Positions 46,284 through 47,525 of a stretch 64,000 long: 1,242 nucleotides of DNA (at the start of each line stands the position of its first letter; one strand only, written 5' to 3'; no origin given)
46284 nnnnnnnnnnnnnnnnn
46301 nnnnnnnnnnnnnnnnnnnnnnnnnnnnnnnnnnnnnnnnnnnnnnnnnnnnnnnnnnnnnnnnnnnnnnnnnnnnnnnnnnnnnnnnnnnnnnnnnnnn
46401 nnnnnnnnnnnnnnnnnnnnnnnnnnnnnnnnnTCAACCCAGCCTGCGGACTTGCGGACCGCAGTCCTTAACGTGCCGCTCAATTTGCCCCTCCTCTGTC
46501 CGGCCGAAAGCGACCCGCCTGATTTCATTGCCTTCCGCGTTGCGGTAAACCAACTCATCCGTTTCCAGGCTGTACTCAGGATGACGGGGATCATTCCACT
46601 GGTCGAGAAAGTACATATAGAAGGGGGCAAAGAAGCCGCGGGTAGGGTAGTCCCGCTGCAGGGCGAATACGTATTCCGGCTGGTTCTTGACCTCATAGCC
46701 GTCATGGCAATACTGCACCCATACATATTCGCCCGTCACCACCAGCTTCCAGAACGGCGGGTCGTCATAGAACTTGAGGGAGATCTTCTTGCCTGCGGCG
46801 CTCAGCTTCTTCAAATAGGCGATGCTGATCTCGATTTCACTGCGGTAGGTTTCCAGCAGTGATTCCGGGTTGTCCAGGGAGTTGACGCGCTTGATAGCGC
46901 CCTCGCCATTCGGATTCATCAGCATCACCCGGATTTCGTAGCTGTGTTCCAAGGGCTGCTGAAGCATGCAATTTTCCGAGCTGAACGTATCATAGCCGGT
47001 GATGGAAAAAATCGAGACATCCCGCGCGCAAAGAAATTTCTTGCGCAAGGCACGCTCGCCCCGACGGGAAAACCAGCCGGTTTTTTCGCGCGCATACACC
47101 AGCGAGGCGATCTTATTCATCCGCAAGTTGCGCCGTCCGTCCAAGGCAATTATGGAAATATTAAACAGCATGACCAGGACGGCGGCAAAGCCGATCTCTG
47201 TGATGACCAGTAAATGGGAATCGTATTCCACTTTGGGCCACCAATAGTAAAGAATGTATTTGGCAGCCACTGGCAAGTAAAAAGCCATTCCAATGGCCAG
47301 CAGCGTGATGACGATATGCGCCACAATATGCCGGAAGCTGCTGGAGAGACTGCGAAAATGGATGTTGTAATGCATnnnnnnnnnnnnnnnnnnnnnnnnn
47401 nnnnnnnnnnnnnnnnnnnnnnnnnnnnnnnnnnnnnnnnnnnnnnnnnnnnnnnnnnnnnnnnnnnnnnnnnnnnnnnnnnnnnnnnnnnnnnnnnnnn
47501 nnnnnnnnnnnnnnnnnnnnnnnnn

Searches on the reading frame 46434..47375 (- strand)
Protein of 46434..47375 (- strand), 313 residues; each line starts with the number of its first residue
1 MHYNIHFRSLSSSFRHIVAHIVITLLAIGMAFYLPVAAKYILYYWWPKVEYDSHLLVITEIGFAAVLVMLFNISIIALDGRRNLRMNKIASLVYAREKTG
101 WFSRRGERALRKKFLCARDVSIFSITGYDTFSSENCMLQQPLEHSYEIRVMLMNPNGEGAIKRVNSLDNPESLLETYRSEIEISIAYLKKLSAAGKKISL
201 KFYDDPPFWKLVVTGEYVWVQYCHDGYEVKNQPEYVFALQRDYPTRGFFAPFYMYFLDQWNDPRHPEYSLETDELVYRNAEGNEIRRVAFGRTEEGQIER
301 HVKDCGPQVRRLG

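Call 3: search_protein_families(library=pfam, proteins=[window:46434-47375:-], max_evalue=1)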
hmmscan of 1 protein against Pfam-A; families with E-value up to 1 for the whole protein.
window:46434-47375:- (313 aa): 1 family
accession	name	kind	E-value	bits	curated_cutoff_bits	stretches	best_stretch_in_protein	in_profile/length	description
PF18348.7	SH3_16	-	0.23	11.7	25.8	1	215-228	28-41/49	Bacterial dipeptidyl-peptidase Sh3 domain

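Call 4: search_protein_families(library=ncbifam, proteins=[window:46434-47375:-], max_evalue=1)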
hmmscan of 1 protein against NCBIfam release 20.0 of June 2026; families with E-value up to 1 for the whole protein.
window:46434-47375:- (313 aa): 2 families
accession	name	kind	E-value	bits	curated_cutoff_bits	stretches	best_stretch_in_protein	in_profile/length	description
NF045998.1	cleave_ABC_plasm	equivalog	0.19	9.9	500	1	7-76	145-212/673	Mbov_0121 family peptidase domain-containing ABC transporter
TIGR02865.1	spore_II_E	equivalog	0.3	9.1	490.8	1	28-87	88-148/764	stage II sporulation protein E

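Call 5: search_protein_families(library=padloc, proteins=[window:46434-47375:-], max_evalue=1)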
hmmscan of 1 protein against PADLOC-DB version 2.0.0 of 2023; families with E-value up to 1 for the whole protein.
window:46434-47375:- (313 aa): 0 families

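Call 7: find_homologous_proteins(query=window:46434-47375:-)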
Query window:46434-47375:- (313 aa): 561 proteins with E <= 0.001 among 1733 candidates; the best 120 are listed.
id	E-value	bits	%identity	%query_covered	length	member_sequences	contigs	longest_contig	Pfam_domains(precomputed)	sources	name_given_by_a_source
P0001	1.4e-190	650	94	96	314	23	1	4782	-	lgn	-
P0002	7.3e-175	599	88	96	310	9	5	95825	-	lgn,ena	-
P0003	1.7e-167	574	82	94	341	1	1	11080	-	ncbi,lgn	-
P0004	7.9e-167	572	85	93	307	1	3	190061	-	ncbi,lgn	-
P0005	3.5e-163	560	81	96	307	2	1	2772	-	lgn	-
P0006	2.6e-151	521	76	96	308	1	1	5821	-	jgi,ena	-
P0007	5.0e-148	511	74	96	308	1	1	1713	-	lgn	-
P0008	2.9e-141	488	71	96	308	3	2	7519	-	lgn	-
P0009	2.4e-138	479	70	93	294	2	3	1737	-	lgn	-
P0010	2.0e-135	469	68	95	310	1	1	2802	-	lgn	-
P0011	1.1e-134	467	69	95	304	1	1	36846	-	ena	-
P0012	1.1e-133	463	69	93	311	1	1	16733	-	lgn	-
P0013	1.1e-133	463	66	96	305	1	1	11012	-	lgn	-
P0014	5.1e-133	461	65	98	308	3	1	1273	-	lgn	-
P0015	1.2e-132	460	68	94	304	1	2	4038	-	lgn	-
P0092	3.8e-112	393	60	91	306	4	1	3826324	-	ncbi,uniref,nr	ncbi:hypothetical protein SKTS_18950 [Sulfurimicrobium lacus]|uniref:Uncharacterized protein n=1 Tax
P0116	1.1e-109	385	56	96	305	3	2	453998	-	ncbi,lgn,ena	-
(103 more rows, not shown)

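Call 8: search_solved_structures(query=window:46434-47375:-, max_evalue=10)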
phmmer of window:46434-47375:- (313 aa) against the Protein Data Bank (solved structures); distinct sequences matched with E-value up to 10: 0.

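Call 10: find_encoding_contigs(protein=P0092, flank=6000, max_places=2)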
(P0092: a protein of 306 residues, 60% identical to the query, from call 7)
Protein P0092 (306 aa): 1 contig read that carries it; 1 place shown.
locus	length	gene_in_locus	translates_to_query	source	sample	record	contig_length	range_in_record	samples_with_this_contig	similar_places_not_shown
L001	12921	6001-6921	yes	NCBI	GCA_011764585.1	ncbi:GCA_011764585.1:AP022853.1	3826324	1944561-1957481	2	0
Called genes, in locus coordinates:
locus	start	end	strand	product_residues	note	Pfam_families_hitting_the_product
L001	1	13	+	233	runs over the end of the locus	-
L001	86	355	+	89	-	-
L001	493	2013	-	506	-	PF00924:MS_channel_2nd, PF21082:MS_channel_3rd (weak), PF00027:cNMP_binding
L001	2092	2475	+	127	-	PF02537:CRCB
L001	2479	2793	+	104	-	PF02641:DUF190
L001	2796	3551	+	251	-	PF01925:TauE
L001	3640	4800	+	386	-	PF08442:ATP-grasp_2, PF13549:ATP-grasp_5, PF24948:Citrate_synth_N, PF00549:Ligase_CoA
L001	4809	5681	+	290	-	PF02629:CoA_binding, PF13607:Succ_CoA_lig, PF00549:Ligase_CoA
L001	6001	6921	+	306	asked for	-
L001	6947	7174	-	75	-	-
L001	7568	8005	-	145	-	-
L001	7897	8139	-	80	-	-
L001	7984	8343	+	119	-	-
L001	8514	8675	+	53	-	-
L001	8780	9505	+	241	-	PF11967:RecO_N, PF02565:RecO_C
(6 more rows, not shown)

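Call 11: find_encoding_contigs(protein=P0116, flank=6000, max_places=2)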
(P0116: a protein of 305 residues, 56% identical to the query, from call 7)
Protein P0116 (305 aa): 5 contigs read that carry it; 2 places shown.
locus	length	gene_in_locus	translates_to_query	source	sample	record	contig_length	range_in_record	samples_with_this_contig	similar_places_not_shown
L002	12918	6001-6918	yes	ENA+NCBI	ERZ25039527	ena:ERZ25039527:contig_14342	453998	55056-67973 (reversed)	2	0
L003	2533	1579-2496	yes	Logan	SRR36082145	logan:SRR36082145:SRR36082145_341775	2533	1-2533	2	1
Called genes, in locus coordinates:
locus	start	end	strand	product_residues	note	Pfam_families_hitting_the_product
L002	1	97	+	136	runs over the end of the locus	-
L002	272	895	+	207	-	PF00258:Flavodoxin_1 (weak), PF03358:FMN_red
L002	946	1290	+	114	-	PF03795:YCII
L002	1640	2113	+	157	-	PF00903:Glyoxalase, PF18029:Glyoxalase_6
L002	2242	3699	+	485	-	PF00199:Catalase, PF06628:Catalase-rel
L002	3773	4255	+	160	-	PF16694:Cytochrome_P460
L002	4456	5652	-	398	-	PF07992:Pyr_redox_2, PF00070:Pyr_redox, PF14721:AIF_C (weak)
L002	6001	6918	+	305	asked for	-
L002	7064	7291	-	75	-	-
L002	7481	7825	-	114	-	PF01329:Pterin_4a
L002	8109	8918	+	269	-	-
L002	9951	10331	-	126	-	PF00903:Glyoxalase, PF22677:Ble-like_N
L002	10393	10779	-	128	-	-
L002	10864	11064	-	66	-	-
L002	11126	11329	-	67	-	-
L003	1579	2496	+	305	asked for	-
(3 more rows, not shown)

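Call 14: find_related_loci(query=A1, collection=genome_contigs, flank=8000)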
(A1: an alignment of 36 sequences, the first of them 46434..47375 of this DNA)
Query A1 (313 aa) in genome_contigs; peptide patterns used: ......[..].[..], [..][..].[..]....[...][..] (x = any residue, [..] = any of these).
146 stretches matched a pattern; 134 encode a relative of the query (tblastn E <= 1e-3); the best 80 are kept; 80 distinct loci.
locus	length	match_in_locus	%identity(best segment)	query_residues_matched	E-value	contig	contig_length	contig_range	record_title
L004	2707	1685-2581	93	1-299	0e+0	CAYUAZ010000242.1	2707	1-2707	MAG TPA_asm: uncultured Gammaproteobacteria bacterium isolate SRP302447_co1_433 genome assembly, contig: NODE_122811_len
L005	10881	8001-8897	94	1-299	0e+0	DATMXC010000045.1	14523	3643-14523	MAG TPA_asm: Gammaproteobacteria bacterium isolate SMAG_U13110 k141_74813, whole genome shotgun sequence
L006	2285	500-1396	93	1-299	0e+0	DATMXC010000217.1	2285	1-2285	MAG TPA_asm: Gammaproteobacteria bacterium isolate SMAG_U13110 k141_357411, whole genome shotgun sequence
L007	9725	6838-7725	68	1-296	2e-136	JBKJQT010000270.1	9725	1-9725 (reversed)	MAG: Candidatus Nitrotoga sp. isolate ant_bin.506 k117_187055, whole genome shotgun sequence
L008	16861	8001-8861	69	3-290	4e-136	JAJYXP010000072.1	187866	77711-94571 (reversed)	MAG: Proteobacteria bacterium isolate FK3.bin53 NODE_73_length_187866_cov_29.715845, whole genome shotgun sequence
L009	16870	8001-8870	67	1-290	4e-136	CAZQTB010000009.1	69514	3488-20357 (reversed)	MAG TPA_asm: uncultured Rhodocyclaceae bacterium isolate SRP237561_co1_117 genome assembly, contig: NODE_513_length_6951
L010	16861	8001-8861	68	3-290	4e-135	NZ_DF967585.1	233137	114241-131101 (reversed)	Sulfuricella sp. T08, whole genome shotgun sequence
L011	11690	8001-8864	68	3-290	2e-134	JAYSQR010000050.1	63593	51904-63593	MAG: Nitrosospira sp. isolate GFS_11830 GFS_11830_49, whole genome shotgun sequence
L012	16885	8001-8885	65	1-296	2e-131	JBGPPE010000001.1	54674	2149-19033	MAG: Gallionellaceae bacterium isolate OBJ2_061818_050_21 k141_268431_length_54674_cov_9.9985, whole genome shotgun sequ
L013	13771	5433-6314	65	1-295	9e-131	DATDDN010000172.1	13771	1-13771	MAG TPA_asm: Gallionellaceae bacterium isolate SMAG_U175 k141_892332, whole genome shotgun sequence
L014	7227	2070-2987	62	3-308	7e-131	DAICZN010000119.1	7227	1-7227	MAG TPA_asm: Gallionella sp. isolate clean1820 k141_89922, whole genome shotgun sequence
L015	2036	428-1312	64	3-296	2e-138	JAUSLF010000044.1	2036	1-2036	MAG: Nitrosomonadaceae bacterium isolate E19_concoct.bin.114 E19_k141_138870, whole genome shotgun sequence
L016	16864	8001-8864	66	2-290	3e-127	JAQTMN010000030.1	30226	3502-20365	MAG: Sulfuricella sp. isolate STA_41 NODE_2885_length_30226_cov_19.553474_Sandtown_A, whole genome shotgun sequence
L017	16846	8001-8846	64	9-292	4e-127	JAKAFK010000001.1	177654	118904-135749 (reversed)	MAG: Proteobacteria bacterium isolate WY1.bin91 NODE_104_length_177654_cov_1.896810, whole genome shotgun sequence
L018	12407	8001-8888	62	3-306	3e-123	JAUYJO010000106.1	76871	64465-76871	MAG: Gallionella sp. isolate C24_metabat.bin.145 C24_k141_758704, whole genome shotgun sequence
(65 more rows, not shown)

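Call 18: predict_structure(alignment_id=A1)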
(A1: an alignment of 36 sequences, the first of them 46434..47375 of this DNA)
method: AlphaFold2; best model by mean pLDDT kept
length: 313 residues; sequences in the alignment: 36
mean_pLDDT: 70.9   pTM: 0.59
mean pLDDT of the five models: 70.9, 69.1, 68.1, 59.0, 54.5
residues with pLDDT >= 90: 59; 70-90: 94; 50-70: 126; < 50: 34
segments of 3 or more residues with pLDDT < 50: 1-8, 83-89, 295-313
pLDDT, mean of each block of 10 residues (from residue 1): 42 67 66 65 64 57 71 66 48 55 60 71 84 68 87 88 83 88 93 93 79 77 61 62 63 84 92 92 91 52 39 33
secondary structure, 60 per line:
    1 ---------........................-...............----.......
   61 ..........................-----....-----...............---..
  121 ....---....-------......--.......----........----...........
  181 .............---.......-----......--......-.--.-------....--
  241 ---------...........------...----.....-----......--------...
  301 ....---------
elements in order: H10-33 H35-49 H54-86 E92-95 H101-115 E119-124 H128-131 H139-144 E147-153 H158-165 H170-193 E197-203 E209-214 E217-222 E235-238 H250-260 E267-269 E274-278 E284-289 H298-304

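Call 20: search_protein_representatives(alignment_id=A1)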
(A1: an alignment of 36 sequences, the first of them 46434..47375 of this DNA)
Query: 36 sequences, 308 profile positions. Proteins with E-value up to 0.001 (for the whole library): 553; up to 1e-10: 295; up to 1e-30: 56. The best 150 are listed.
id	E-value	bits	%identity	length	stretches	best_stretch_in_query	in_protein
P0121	1.1e-109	382.5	-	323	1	10-292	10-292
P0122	1.2e-104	366.0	-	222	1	86-301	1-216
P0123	1.8e-97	342.4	-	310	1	8-291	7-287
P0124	7.9e-93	327.2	-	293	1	14-292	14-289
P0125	1.0e-89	316.9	-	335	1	10-271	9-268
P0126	9.4e-83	294.1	-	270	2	6-167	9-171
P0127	1.4e-78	280.3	-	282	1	10-222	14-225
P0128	5.2e-78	278.5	-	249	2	198-292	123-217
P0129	6.6e-76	271.6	-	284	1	71-292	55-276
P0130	5.2e-66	239.1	-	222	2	150-294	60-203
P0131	1.5e-65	237.6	-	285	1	10-276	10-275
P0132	2.6e-65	236.8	-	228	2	12-151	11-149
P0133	9.5e-63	228.4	-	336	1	16-299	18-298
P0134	1.5e-62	227.7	-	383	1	4-300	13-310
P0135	3.0e-60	220.1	-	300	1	13-296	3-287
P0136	6.2e-60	219.1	-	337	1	14-300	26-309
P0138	3.3e-58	213.4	-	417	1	10-300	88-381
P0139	1.5e-56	208.0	-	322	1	16-294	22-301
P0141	7.8e-55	202.4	-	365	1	17-294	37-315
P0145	3.5e-51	190.4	-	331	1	14-301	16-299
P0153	3.8e-40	154.1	-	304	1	60-291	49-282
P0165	5.9e-35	137.1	-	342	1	52-296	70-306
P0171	1.4e-31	125.9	-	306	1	63-296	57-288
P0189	2.2e-27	112.2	-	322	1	69-290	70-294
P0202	4.3e-25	104.7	-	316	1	115-272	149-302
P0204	6.0e-25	104.2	-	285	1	53-279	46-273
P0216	4.9e-24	101.2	-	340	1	106-261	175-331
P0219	1.4e-23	99.7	-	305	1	73-286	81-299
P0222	8.3e-23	97.2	-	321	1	118-269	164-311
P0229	4.3e-22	94.8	-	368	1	84-255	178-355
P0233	1.1e-21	93.5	-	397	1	14-297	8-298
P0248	1.9e-20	89.4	-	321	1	104-262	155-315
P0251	4.6e-20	88.2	-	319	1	100-276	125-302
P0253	6.4e-20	87.7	-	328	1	67-297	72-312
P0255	6.9e-20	87.6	-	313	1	116-278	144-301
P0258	1.0e-19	87.0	-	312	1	115-261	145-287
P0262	2.5e-19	85.8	-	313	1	105-261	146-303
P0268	6.3e-19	84.4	-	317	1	118-261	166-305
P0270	8.8e-19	84.0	-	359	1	55-284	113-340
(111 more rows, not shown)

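Call 23: search_protein_families(library=pfam, alignment_id=A2, max_evalue=0.01)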
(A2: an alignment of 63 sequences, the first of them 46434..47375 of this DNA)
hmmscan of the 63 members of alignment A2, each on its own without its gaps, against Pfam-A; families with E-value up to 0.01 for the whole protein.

A. member 1, window:46434-47375:- (313 aa): 0 families

B. families by the number of members that match (of 63 scanned): 5 families
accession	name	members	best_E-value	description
PF19319.4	DUF5919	6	8.2e-05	Domain of unknown function (DUF5919)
PF07238.19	PilZ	1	1.8e-06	PilZ domain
PF24357.1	TMD0_ABC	1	0.00044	ABC transporter TMD0 domain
PF07352.17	Phage_Mu_Gam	1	0.0037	Bacteriophage Mu Gam like protein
PF04515.18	Choline_transpo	1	0.0088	Plasma-membrane choline transporter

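Call 24: fold_search(model_id=the predicted structure, library=pdb)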
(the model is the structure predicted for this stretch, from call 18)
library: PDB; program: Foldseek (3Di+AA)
matches with E <= 10: 388; with E <= 0.001: 24
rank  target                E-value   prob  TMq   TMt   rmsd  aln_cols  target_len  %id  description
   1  5bpi_C                2.1e-05  1.00  0.28  0.33  15.4       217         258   10  Structure of TrmBL2, an archaeal chromatin protein, shows a novel mode of DNA binding. (released 2015-09-02)
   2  5bqt_A                4.8e-05  1.00  0.30  0.35  10.2       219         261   11  Structure of TrmBL2, an archaeal chromatin protein, shows a novel mode of DNA binding. (released 2015-09-02)
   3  9fhs                  5.1e-05  1.00  0.34  0.29   5.4       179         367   12  Structure of the F13 protein of Vaccinia virus (F432 crystal form) (released 2025-03-12)
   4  5bpd_C                5.1e-05  1.00  0.29  0.34  13.4       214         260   11  Structure of TrmBL2, an archaeal chromatin protein, shows a novel mode of DNA binding. (released 2015-09-02)
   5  9fj0                  5.4e-05  1.00  0.30  0.27   5.9       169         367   12  Structure of the F13 protein (mutant G277C) of Vaccinia virus (released 2025-03-12)
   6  5bpi_D                6.8e-05  1.00  0.27  0.32  16.3       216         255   11  Structure of TrmBL2, an archaeal chromatin protein, shows a novel mode of DNA binding. (released 2015-09-02)
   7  5box_A                7.6e-05  1.00  0.29  0.34  10.9       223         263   11  Structure of TrmBL2, an archaeal chromatin protein, shows a novel mode of DNA binding. (released 2015-09-02)
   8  5bpd_B                8.1e-05  1.00  0.33  0.38  10.3       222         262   11  Structure of TrmBL2, an archaeal chromatin protein, shows a novel mode of DNA binding. (released 2015-09-02)
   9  5bqt_B                1.4e-04  1.00  0.29  0.34  10.0       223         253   10  Structure of TrmBL2, an archaeal chromatin protein, shows a novel mode of DNA binding. (released 2015-09-02)
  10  8yr5_A                1.7e-04  1.00  0.35  0.26   5.6       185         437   10  Crystal structure of E. coli phosphatidylserine synthase in apo state (released 2024-11-20)
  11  8yr5_E                2.2e-04  1.00  0.35  0.26   5.6       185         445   10  Crystal structure of E. coli phosphatidylserine synthase in apo state (released 2024-11-20)
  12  8yr5_D                2.6e-04  1.00  0.35  0.26   5.5       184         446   10  Crystal structure of E. coli phosphatidylserine synthase in apo state (released 2024-11-20)
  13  9fiz                  2.8e-04  1.00  0.33  0.29   5.4       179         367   12  Structure of the F13 protein (mutant A295E) of Vaccinia virus (released 2025-03-12)
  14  9fhk_A                2.9e-04  1.00  0.30  0.28   6.0       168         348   12  Structure of the F13 protein of Vaccinia virus (P21 crystal form) (released 2025-03-12)
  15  8yr5_L                2.9e-04  1.00  0.34  0.26   5.1       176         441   10  Crystal structure of E. coli phosphatidylserine synthase in apo state (released 2024-11-20)
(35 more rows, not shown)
